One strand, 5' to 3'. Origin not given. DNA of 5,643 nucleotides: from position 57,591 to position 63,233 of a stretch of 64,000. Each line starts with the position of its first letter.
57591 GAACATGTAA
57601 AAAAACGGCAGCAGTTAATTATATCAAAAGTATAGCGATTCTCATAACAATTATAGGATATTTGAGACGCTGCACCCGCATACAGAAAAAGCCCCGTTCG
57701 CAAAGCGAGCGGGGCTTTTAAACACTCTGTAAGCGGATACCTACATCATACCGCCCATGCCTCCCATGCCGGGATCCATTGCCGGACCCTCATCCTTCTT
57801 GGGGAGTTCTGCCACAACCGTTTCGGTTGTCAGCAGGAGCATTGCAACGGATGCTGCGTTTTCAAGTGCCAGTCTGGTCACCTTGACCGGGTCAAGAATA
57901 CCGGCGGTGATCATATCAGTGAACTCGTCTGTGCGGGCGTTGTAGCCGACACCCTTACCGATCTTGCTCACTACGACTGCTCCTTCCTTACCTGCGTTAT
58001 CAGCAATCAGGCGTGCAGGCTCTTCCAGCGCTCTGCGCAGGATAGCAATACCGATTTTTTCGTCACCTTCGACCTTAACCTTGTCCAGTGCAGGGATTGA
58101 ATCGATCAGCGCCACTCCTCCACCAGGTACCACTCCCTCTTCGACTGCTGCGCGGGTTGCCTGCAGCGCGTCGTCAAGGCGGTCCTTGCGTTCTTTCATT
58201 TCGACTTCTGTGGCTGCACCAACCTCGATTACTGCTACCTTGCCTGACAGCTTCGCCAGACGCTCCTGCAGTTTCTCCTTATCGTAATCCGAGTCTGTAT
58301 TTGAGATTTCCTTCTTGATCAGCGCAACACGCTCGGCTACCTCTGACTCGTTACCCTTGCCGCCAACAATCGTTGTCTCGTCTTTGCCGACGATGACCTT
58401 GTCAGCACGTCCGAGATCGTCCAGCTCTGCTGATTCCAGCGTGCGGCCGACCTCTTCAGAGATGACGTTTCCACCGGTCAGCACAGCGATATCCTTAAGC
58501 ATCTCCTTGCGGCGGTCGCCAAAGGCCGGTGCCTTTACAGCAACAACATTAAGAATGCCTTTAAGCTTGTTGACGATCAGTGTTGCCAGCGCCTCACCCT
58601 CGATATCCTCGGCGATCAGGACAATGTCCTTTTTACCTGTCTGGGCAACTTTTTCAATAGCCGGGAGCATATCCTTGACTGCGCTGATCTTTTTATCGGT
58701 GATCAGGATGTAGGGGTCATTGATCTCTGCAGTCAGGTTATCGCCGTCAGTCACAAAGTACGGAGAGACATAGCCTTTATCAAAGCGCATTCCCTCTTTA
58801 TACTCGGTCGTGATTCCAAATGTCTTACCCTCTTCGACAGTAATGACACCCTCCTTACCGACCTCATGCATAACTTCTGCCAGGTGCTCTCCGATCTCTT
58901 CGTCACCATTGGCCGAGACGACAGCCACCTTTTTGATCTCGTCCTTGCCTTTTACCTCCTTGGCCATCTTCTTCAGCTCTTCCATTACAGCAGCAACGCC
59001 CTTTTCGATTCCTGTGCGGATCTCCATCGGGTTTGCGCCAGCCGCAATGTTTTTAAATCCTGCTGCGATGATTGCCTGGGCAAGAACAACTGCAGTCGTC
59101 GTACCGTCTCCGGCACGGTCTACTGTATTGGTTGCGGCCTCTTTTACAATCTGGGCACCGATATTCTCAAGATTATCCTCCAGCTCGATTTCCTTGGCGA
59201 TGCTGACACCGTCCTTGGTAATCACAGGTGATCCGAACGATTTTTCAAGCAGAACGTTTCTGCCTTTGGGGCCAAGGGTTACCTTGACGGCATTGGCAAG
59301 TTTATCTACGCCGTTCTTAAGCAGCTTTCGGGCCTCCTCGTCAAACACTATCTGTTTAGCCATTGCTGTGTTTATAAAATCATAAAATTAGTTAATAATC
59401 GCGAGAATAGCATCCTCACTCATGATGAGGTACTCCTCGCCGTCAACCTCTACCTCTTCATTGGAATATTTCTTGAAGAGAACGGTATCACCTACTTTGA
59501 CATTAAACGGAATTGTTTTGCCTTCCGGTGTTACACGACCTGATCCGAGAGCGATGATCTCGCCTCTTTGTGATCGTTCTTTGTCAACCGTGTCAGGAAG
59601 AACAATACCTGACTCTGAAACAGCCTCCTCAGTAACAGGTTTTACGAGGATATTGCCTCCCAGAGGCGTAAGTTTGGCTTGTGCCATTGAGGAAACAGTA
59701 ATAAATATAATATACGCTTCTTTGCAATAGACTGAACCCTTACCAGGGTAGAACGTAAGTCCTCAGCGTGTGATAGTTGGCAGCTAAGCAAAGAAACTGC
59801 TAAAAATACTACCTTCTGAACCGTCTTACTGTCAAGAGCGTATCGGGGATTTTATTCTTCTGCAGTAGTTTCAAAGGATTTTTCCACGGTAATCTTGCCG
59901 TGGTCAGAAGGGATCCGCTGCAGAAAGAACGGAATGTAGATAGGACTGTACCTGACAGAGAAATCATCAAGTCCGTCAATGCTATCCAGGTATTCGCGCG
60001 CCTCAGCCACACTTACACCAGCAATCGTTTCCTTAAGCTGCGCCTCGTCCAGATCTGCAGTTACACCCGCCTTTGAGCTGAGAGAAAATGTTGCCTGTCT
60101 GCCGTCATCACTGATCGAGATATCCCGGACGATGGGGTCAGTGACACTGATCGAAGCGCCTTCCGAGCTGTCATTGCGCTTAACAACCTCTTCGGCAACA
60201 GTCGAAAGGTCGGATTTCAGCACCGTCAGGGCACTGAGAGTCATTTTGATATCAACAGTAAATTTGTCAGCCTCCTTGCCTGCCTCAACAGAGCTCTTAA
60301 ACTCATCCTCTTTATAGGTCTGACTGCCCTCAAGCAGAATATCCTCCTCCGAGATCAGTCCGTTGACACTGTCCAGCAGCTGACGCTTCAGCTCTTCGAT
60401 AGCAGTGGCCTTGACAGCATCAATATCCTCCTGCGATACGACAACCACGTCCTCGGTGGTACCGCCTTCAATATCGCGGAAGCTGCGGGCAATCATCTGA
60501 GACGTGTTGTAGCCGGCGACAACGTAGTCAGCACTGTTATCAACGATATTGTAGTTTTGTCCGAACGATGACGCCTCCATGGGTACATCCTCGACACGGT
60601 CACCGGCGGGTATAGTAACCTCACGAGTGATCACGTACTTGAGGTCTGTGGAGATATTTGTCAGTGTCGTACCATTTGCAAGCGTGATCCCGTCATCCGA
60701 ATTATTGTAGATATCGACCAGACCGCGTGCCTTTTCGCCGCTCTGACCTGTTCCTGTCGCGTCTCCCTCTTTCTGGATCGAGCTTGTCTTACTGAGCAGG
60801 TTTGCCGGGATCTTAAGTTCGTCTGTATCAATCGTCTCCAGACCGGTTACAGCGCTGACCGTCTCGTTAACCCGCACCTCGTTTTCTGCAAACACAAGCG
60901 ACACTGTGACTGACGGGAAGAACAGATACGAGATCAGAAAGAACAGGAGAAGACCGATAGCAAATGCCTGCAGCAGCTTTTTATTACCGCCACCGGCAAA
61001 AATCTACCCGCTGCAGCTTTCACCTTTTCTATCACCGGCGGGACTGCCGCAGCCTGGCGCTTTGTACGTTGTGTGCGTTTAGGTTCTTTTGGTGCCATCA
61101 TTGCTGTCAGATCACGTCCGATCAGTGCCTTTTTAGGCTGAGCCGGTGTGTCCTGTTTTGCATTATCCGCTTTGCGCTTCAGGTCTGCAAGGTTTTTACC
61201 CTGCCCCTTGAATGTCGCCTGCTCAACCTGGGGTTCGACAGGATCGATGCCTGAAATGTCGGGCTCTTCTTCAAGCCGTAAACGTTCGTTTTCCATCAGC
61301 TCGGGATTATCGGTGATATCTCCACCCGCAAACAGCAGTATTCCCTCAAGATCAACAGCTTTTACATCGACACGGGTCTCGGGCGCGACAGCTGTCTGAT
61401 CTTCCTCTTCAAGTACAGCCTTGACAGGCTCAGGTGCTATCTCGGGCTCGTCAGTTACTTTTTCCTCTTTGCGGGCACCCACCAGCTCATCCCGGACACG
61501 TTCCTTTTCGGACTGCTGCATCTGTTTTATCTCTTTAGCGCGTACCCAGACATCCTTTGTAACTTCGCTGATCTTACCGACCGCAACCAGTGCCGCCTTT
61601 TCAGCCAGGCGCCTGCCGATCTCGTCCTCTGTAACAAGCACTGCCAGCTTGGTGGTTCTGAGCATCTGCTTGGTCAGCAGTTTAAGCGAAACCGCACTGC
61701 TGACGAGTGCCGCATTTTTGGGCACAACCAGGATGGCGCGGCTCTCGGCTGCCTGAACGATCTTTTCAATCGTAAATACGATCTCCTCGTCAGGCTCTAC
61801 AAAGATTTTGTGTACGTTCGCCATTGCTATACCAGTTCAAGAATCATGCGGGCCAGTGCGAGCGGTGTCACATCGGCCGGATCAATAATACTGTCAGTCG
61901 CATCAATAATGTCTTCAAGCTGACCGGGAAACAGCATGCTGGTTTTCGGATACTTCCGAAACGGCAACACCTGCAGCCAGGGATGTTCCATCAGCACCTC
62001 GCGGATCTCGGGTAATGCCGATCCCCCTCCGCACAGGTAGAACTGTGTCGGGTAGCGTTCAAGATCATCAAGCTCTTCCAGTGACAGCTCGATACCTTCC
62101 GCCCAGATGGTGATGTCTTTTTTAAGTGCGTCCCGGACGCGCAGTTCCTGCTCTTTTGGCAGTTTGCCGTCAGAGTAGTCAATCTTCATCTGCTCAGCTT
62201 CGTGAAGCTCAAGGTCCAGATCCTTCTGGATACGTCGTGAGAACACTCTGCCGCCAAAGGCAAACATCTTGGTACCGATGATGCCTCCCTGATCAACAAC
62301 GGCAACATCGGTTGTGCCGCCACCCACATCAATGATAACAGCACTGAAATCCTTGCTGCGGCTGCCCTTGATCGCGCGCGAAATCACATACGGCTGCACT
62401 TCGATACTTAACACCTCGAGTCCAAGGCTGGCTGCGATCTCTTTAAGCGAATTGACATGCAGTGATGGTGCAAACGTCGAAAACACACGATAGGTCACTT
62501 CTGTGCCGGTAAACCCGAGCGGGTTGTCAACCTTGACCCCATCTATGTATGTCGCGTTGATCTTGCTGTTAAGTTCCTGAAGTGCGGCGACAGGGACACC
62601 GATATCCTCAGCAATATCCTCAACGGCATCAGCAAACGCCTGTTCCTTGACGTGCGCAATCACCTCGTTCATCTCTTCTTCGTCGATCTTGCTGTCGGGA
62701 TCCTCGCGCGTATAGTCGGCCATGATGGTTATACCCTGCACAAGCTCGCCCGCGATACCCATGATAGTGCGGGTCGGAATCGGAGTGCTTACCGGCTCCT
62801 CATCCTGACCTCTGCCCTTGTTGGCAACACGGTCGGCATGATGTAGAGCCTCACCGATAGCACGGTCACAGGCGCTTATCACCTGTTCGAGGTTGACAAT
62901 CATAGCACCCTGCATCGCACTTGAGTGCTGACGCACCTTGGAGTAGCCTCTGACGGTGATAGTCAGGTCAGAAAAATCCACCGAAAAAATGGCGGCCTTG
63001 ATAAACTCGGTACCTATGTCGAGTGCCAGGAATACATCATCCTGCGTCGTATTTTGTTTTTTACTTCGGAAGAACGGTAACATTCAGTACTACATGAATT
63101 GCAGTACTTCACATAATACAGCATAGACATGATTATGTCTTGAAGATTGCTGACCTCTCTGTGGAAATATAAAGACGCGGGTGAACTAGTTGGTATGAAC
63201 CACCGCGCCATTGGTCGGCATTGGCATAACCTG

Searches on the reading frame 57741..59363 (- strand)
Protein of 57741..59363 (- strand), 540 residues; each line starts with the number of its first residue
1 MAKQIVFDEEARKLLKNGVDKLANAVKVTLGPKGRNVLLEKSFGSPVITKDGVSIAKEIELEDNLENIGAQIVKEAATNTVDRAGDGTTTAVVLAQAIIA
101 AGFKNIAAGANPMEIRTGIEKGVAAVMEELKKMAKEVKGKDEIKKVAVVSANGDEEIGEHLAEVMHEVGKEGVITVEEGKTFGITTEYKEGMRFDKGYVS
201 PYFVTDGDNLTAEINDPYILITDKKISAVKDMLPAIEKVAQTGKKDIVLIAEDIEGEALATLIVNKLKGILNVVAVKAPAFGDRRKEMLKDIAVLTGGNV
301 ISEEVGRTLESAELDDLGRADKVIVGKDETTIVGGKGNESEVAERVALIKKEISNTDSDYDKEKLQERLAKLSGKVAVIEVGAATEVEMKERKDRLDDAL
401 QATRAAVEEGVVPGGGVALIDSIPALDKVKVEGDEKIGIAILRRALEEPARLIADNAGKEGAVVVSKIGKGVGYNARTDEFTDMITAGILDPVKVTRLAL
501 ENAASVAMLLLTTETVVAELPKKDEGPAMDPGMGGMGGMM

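Call 31: search_protein_families(library=pfam, proteins=[window:57741-59363:-], max_evalue=0.001)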
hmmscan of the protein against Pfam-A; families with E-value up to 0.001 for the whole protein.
window:57741-59363:- (540 aa): 1 family
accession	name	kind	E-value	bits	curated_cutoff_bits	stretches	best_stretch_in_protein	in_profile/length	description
PF00118.29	Cpn60_TCP1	-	5.5e-78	263.3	34.3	1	22-518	1-487/490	TCP-1/cpn60 chaperonin family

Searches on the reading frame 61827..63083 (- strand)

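Call 42: search_protein_families(library=pfam, proteins=[window:61827-63083:-], max_evalue=0.001)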
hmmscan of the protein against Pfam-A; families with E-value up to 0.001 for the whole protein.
window:61827-63083:- (418 aa): 5 families
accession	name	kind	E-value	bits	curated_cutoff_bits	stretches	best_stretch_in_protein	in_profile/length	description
PF14450.12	FtsA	-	4.1e-14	53.5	31.8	1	249-367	1-102/127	Cell division protein FtsA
PF11104.14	PilM_2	-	1.7e-09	37.5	27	1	215-367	143-297/340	Type IV pilus assembly protein PilM;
PF06723.19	MreB_Mbl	-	1.4e-07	31.1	27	1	245-287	144-186/327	MreB/Mbl protein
PF06277.17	EutA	-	4.6e-06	26.2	27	1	238-314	135-211/475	Ethanolamine utilisation protein EutA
PF08841.16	DDR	-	9.6e-05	22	24.6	1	237-300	121-188/328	Diol dehydratase reactivase ATPase-like domain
